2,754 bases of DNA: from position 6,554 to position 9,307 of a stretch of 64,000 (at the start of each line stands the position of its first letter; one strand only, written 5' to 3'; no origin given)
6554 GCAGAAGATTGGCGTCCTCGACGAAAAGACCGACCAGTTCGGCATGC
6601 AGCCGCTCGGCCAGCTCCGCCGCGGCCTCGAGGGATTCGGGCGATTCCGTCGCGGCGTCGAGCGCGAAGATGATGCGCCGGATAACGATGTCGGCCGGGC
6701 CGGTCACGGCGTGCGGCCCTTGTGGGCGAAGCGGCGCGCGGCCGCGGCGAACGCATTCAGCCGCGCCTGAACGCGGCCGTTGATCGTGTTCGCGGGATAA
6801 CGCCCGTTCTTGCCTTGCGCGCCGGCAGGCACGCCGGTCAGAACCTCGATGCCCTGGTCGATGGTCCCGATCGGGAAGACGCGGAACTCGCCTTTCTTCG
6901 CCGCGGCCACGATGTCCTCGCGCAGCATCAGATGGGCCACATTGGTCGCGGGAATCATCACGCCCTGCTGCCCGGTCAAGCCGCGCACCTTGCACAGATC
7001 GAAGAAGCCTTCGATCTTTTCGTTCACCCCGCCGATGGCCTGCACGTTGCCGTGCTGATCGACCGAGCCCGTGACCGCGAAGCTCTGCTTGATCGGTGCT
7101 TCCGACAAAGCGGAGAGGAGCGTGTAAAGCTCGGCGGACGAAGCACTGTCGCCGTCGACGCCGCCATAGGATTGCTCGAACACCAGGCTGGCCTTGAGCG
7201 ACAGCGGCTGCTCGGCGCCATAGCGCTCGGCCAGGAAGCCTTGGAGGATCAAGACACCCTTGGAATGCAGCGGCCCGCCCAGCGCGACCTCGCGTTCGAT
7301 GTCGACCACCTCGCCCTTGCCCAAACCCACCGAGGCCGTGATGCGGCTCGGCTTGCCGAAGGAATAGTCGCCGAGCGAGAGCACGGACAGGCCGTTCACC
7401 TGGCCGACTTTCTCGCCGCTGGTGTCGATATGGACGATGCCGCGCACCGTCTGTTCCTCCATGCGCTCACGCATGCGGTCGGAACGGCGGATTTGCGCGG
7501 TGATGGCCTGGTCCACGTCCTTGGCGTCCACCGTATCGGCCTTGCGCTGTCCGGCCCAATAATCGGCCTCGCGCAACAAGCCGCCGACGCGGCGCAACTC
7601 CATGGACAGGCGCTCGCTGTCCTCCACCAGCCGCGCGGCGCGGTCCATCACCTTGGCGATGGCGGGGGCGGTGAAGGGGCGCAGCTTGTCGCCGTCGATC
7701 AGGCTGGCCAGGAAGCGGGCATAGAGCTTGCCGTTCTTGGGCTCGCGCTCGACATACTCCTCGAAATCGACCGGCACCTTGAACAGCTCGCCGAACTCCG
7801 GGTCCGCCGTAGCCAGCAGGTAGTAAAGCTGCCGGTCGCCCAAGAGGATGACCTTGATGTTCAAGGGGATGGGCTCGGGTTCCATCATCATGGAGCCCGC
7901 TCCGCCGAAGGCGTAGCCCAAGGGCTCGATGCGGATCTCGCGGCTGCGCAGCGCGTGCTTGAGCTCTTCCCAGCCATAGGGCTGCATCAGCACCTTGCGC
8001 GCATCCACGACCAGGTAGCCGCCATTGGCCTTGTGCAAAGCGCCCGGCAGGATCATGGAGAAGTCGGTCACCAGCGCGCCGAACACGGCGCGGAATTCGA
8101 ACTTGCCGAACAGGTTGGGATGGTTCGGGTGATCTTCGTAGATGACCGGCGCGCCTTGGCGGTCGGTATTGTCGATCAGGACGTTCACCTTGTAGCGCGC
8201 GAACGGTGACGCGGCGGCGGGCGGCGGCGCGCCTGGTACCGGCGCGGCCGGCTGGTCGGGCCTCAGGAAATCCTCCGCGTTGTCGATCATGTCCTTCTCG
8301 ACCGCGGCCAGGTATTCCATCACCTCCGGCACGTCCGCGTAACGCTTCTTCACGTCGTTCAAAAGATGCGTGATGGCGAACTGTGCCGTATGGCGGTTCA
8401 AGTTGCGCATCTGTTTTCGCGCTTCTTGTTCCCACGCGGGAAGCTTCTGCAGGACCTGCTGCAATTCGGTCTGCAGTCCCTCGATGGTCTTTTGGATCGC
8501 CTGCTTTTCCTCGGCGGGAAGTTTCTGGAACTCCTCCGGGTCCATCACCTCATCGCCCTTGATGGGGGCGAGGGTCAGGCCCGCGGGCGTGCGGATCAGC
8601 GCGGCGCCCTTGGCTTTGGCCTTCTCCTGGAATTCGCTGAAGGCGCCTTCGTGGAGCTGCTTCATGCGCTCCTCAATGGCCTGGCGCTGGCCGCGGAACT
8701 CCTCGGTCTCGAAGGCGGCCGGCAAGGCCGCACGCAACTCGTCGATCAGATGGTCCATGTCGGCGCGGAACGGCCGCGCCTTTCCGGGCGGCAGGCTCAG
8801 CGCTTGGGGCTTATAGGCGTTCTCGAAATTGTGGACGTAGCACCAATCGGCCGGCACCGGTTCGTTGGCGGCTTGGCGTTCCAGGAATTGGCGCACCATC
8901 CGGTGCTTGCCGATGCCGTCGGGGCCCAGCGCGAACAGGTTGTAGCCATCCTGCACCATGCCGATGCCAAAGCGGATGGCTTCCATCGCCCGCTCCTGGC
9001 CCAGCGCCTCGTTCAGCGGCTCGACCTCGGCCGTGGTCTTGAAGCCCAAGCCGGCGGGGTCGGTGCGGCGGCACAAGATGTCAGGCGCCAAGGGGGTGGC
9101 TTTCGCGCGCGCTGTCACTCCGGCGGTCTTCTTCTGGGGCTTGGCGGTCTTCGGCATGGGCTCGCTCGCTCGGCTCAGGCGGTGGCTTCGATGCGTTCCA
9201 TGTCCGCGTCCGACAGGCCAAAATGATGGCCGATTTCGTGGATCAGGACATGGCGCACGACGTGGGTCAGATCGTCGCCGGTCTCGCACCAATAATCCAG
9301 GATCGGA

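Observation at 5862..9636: Tightly coupled three-gene proteolysis/stress operon: zincin-like metallopeptidase, Lon-family Ser-Lys protease with large AAA-like N-domain, tandem UspA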

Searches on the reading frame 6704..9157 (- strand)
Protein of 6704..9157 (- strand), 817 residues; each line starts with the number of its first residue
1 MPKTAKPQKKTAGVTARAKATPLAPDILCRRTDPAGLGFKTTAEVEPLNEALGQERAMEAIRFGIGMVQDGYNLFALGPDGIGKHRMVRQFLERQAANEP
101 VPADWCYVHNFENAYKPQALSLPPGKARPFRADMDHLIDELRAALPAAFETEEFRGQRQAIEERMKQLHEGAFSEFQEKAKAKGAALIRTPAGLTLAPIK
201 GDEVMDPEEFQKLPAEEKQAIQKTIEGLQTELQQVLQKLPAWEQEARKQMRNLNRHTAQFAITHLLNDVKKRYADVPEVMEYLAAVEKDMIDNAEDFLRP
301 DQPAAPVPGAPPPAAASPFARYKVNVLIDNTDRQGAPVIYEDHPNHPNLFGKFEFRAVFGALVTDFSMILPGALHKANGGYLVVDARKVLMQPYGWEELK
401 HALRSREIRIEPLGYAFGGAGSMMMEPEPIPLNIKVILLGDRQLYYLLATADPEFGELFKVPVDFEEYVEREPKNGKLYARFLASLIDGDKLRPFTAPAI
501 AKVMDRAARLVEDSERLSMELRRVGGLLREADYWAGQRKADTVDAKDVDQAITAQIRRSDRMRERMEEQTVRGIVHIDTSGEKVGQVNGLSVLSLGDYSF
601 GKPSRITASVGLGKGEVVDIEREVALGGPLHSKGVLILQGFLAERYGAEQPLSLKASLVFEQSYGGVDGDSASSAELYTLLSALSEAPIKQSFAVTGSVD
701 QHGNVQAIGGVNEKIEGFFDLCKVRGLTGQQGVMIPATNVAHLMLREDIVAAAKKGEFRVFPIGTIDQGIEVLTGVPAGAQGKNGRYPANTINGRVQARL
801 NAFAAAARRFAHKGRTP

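Call 8: search_protein_families(library=pfam, proteins=[window:6704-9157:-], max_evalue=0.01)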
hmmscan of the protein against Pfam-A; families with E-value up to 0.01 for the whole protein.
window:6704-9157:- (817 aa): 4 families
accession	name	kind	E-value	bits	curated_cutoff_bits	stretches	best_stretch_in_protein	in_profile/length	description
PF13654.12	AAA_32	-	4.7e-50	169.5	21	1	334-466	1-133/133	LonB-like, AAA domain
PF20436.4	LonB_AAA-LID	-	8.3e-21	74.2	22.4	1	494-558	1-65/65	Archaeal LonB, AAA+ ATPase LID domain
PF20437.3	LonC_helical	-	1.6e-16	60.4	24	1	104-137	1-34/34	Lon-like LonC helical domain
PF05362.19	Lon_C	-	2.3e-07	31.1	21.1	1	668-770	108-199/205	Lon protease (S16) C-terminal proteolytic domain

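Call 9: search_protein_families(library=ncbifam, proteins=[window:6704-9157:-], max_evalue=0.01)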
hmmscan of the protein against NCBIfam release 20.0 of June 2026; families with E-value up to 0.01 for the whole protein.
window:6704-9157:- (817 aa): 5 families
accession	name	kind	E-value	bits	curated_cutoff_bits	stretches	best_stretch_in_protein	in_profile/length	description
TIGR00764.1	lon_rel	equivalog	4.3e-41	141.2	516.6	1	325-772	161-591/608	ATP-dependent protease LonB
TIGR02903.1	spore_lon_C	equivalog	3.6e-11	42.3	678.8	1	665-718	521-574/615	Lon family ATP-dependent protease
TIGR02902.1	spore_lonB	equivalog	4.6e-09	35.4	723.3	1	666-744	438-509/531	ATP-dependent protease LonB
NF008053.0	PRK10787.1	equivalog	0.00019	19.7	891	1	667-748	675-749/784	endopeptidase La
TIGR00763.1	lon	equivalog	0.00024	19.7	608.05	1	668-715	700-747/795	endopeptidase La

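Call 10: search_solved_structures(query=window:6704-9157:-, max_evalue=0.001, show_alignments=2)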
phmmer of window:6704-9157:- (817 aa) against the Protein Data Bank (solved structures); distinct sequences matched with E-value up to 0.001: 13.
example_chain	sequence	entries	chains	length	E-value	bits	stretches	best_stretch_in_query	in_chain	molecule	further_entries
4fwd_A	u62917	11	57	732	5e-93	315.9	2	320-777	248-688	TTC1975 peptidase | endopeptidase La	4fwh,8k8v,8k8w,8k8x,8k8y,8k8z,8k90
7euy_A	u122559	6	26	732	1.4e-92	314.5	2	320-777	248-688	Endopeptidase La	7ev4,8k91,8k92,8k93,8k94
4fw9_A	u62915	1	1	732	2.3e-92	313.7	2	320-777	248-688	TTC1975 peptidase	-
7eux_A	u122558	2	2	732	6.5e-92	312.2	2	320-777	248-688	Endopeptidase La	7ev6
4fwg_A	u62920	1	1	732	2.3e-91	310.4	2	320-777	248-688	TTC1975 peptidase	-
4fwv_A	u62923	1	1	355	2.2e-26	95.5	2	320-465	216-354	TTC1975 peptidase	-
3k1j_A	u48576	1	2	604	1.4e-24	89.6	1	326-772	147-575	ATP-dependent protease Lon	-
1xhk_A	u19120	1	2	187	6.7e-16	60.9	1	656-742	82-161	Putative protease La homolog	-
1z0w_A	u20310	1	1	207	1.7e-12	49.6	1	579-771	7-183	Putative protease La homolog type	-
1z0e_A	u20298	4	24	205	1.7e-12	49.6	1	579-771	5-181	Putative protease La homolog type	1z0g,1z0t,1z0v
1z0b_A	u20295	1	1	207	6.1e-12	47.8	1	579-771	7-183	Putative protease La homolog type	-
1z0c_A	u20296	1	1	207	2.4e-11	45.8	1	579-771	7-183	Putative protease La homolog type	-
4zpx_A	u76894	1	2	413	3.4e-07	32.1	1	326-552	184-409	ATP-dependent protease Lon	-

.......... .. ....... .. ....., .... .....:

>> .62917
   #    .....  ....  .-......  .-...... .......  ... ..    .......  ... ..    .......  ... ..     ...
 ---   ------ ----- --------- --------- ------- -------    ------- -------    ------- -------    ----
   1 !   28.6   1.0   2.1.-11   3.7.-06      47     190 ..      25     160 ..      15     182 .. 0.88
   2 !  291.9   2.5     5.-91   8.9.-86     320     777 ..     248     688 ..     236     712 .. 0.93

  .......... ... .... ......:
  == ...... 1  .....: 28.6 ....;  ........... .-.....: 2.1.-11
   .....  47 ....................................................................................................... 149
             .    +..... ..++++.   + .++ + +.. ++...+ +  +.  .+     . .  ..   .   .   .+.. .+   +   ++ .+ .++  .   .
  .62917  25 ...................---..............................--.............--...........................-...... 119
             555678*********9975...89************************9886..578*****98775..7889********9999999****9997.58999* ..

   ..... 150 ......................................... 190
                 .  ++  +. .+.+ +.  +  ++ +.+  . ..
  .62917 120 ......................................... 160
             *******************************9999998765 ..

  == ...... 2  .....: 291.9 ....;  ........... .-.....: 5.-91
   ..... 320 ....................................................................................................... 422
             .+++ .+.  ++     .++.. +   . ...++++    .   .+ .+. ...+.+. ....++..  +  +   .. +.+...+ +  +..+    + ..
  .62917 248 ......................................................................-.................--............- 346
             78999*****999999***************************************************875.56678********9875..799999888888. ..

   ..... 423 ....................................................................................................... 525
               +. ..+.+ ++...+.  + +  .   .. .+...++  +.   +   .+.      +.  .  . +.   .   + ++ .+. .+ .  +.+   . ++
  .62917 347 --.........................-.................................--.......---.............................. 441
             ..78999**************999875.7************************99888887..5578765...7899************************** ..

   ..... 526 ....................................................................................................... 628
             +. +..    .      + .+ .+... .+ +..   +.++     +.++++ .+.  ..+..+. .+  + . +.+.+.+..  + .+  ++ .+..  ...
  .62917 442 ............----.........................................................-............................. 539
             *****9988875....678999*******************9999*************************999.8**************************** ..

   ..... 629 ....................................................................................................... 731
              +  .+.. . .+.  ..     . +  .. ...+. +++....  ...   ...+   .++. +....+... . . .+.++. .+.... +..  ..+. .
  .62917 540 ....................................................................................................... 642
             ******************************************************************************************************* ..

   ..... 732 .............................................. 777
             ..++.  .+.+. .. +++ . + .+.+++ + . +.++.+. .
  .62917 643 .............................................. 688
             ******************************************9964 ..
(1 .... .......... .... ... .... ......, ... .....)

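Call 12: find_homologous_proteins(query=window:6704-9157:-, max_evalue=1e-10)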
Query window:6704-9157:- (817 aa): 7087 proteins with E <= 1e-10 among 8000 candidates; the best 120 are listed.
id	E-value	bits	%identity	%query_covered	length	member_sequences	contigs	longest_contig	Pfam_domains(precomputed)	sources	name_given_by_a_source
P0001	0.0e+0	1836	100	100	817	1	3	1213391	PF13654.13,PF20436.5,PF05362.20,PF20437.4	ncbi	ncbi:MAG: Lon protease family protein [Alphaproteobacteria bacterium]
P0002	0.0e+0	1801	98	100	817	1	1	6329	PF13654.13,PF20436.5,PF05362.20,PF20437.4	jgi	-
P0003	0.0e+0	1690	92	100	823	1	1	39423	PF13654.13,PF20436.5,PF05362.20,PF20437.4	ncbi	-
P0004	0.0e+0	1670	90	100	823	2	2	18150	PF13654.13,PF20436.5,PF05362.20,PF20437.4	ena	-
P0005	0.0e+0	1665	92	97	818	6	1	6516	PF13654.13,PF20436.5,PF05362.20,PF20437.4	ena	-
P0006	0.0e+0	1628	88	100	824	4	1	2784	PF13654.13,PF20436.5,PF05362.20,PF20437.4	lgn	-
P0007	0.0e+0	1599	86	100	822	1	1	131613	PF13654.13,PF20436.5,PF05362.20,PF20437.4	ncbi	ncbi:MAG: Lon protease family protein [Alphaproteobacteria bacterium]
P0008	0.0e+0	1578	86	97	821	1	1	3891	PF13654.13,PF20436.5,PF05362.20,PF20437.4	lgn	-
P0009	0.0e+0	1543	84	98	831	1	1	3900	PF13654.13,PF20436.5,PF05362.20,PF20437.4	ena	-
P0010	0.0e+0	1482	83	94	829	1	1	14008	PF13654.13,PF20436.5,PF05362.20,PF20437.4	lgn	-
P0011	0.0e+0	1249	69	98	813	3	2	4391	PF13654.13,PF20436.5,PF05362.20,PF20437.4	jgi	jgi:lon-related putative ATP-dependent protease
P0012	0.0e+0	1238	68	98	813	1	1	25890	PF13654.13,PF20436.5,PF05362.20,PF20437.4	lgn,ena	-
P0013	0.0e+0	1202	66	97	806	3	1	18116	PF13654.13,PF20436.5,PF05362.20,PF20437.4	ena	-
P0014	0.0e+0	1176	65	97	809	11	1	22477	PF13654.13,PF20436.5,PF05362.20,PF20437.4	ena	-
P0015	0.0e+0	1100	93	65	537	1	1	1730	PF13654.13,PF20436.5,PF05362.20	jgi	jgi:lon-related putative ATP-dependent protease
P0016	0.0e+0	1077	61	94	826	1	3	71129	PF13654.13,PF20436.5,PF05362.20,PF20437.4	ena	-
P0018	0.0e+0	1072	58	95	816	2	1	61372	PF13654.13,PF20436.5,PF05362.20,PF20437.4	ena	-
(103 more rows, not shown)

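Call 14: find_encoding_contigs(protein=P0001, flank=10000, max_places=3)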
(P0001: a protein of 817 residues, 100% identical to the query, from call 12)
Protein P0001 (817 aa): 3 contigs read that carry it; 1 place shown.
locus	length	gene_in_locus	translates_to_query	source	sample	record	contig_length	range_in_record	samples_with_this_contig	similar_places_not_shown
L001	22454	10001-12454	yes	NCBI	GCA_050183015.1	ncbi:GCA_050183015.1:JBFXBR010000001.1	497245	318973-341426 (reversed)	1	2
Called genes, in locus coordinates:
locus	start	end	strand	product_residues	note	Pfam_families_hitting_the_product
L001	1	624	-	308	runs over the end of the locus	PF00892:EamA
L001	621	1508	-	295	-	PF00892:EamA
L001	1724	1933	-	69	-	PF06568:YjiS-like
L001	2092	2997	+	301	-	PF00126:HTH_1, PF03466:LysR_substrate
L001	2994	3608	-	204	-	PF02798:GST_N, PF13417:GST_N_3, PF13409:GST_N_2, PF00043:GST_C, PF14497:GST_C_3, PF13410:GST_C_2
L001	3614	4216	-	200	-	PF02798:GST_N, PF13417:GST_N_3, PF13409:GST_N_2, PF00043:GST_C, PF14497:GST_C_3, PF13410:GST_C_2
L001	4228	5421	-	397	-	PF00155:Aminotran_1_2, PF01053:Cys_Met_Meta_PP, PF01041:DegT_DnrJ_EryC1 (faint)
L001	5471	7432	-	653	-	PF16177:ACAS_N (weak), PF00501:AMP-binding, PF13193:AMP-binding_C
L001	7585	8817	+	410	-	PF00266:Aminotran_5, PF00155:Aminotran_1_2, PF01053:Cys_Met_Meta_PP (weak), PF00266:Aminotran_5 (weak)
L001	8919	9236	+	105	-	-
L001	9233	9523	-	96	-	PF01329:Pterin_4a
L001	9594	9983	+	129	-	PF06262:Zincin_1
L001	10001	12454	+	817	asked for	PF20437:LonC_helical, PF13654:AAA_32, PF20436:LonB_AAA-LID, PF05362:Lon_C (weak)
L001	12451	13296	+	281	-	PF00582:Usp (faint)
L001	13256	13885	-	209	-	PF03167:UDG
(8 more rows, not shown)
